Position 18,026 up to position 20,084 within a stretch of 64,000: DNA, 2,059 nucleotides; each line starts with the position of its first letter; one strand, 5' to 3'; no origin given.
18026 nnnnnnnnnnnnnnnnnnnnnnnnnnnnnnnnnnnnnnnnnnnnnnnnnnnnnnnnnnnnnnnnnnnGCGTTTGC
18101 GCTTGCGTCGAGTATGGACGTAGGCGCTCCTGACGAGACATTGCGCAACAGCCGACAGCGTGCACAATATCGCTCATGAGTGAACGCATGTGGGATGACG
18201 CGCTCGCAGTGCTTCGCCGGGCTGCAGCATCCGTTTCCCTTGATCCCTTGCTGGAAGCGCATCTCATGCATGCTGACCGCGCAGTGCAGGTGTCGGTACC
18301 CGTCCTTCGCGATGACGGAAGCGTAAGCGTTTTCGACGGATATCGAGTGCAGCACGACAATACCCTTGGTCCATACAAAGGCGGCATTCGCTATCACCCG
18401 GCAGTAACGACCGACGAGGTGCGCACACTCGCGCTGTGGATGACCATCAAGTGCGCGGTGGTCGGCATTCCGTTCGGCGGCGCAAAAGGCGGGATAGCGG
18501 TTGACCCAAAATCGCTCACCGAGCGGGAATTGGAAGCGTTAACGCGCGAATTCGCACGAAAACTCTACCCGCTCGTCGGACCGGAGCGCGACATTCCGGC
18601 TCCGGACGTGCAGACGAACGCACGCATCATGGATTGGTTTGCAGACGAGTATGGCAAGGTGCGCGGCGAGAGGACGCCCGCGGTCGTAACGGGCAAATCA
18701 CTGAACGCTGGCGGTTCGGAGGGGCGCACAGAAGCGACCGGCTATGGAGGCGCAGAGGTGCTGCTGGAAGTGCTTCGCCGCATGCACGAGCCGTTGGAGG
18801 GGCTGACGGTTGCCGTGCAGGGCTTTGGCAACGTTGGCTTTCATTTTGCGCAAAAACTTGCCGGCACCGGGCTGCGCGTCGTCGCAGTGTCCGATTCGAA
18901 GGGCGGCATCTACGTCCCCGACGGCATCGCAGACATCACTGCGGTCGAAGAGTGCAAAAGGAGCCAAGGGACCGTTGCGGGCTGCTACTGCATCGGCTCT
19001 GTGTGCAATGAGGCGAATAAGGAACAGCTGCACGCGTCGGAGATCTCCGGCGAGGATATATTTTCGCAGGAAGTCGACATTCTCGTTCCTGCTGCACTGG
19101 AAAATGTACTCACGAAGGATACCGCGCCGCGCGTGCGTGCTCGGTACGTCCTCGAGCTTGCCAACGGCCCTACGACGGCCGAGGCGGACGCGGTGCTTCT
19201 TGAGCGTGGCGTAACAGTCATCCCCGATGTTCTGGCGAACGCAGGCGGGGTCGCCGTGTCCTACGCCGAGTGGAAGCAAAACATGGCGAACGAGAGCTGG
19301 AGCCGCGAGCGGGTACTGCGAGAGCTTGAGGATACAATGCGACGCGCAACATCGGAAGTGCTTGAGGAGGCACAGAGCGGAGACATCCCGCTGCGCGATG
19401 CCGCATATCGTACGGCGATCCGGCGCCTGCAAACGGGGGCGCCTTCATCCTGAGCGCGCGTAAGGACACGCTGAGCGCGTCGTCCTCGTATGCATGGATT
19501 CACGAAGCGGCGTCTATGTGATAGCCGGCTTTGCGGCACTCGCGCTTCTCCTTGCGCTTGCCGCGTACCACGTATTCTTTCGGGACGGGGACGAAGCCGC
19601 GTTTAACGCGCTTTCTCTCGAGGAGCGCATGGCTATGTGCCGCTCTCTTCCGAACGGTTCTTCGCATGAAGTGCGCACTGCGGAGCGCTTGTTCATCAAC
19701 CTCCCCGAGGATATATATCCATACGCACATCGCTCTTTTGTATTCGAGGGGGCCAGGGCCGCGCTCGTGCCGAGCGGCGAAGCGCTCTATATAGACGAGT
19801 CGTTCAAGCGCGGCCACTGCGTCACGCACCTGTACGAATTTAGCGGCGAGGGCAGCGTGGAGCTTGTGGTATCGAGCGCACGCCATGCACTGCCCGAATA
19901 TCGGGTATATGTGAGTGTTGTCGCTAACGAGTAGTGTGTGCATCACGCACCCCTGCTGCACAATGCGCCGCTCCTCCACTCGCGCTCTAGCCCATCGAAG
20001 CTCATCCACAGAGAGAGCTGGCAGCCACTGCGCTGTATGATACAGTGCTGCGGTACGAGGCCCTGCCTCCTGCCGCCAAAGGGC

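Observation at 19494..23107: Trehalose-6-phosphate synthase fused to a membrane sensor and HAMP module, with a co-located membrane protein and otsB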

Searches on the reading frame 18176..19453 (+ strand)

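Call 3: search_protein_families(library=pfam, proteins=[window:18176-19453:+], max_evalue=0.01)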
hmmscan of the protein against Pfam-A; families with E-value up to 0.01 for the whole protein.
window:18176-19453:+ (425 aa): 3 families
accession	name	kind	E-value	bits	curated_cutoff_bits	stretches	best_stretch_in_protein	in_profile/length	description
PF00208.27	ELFV_dehydrog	-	1.2e-70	238.4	23.4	1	179-419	1-234/241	Glutamate/Leucine/Phenylalanine/Valine dehydrogenase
PF02812.23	ELFV_dehydrog_N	-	3.3e-55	185.7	25.3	1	35-160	3-128/129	Glu/Leu/Phe/Val dehydrogenase, dimerisation domain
PF02826.25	2-Hacid_dh_C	-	0.0007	19.5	25.1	1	202-241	29-68/178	D-isomer specific 2-hydroxyacid dehydrogenase, NAD binding domain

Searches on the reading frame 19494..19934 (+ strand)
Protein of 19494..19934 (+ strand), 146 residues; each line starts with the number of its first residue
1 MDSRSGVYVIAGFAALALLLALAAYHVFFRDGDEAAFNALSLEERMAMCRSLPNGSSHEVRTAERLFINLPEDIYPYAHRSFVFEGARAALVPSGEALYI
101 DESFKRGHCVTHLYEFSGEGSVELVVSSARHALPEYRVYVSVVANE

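Call 3: search_protein_families(library=pfam, proteins=[window:19494-19934:+], max_evalue=0.01)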
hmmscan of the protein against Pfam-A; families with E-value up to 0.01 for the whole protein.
window:19494-19934:+ (146 aa): 0 families

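Call 4: search_protein_families(library=ncbifam, proteins=[window:19494-19934:+], max_evalue=0.01)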
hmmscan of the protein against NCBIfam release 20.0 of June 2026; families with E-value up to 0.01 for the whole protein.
window:19494-19934:+ (146 aa): 0 families

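Call 5: search_protein_families(library=pfam, proteins=[window:19494-19934:+], max_evalue=10)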
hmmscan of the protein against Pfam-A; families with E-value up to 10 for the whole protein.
window:19494-19934:+ (146 aa): 0 families

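Call 51: find_homologous_proteins(query=window:19494-19931:+, max_evalue=0.001)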
Query window:19494-19931:+ (146 aa): 1 proteins with E <= 0.001 among 323 candidates.
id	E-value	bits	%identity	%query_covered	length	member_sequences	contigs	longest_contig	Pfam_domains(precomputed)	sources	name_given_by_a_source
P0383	8.9e-88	309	99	100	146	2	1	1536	-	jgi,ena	-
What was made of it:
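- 19494..19934 (+): Upstream 146-aa single-TM orphan protein; adjacent but not a conserved part of the system. Only one match, 99% identical, in 5.8 billion proteins (call 51).
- Closest known: WalK. Different: No WalH/WalI-like partners are conserved; the upstream single-TM protein is an orphan (call 51).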
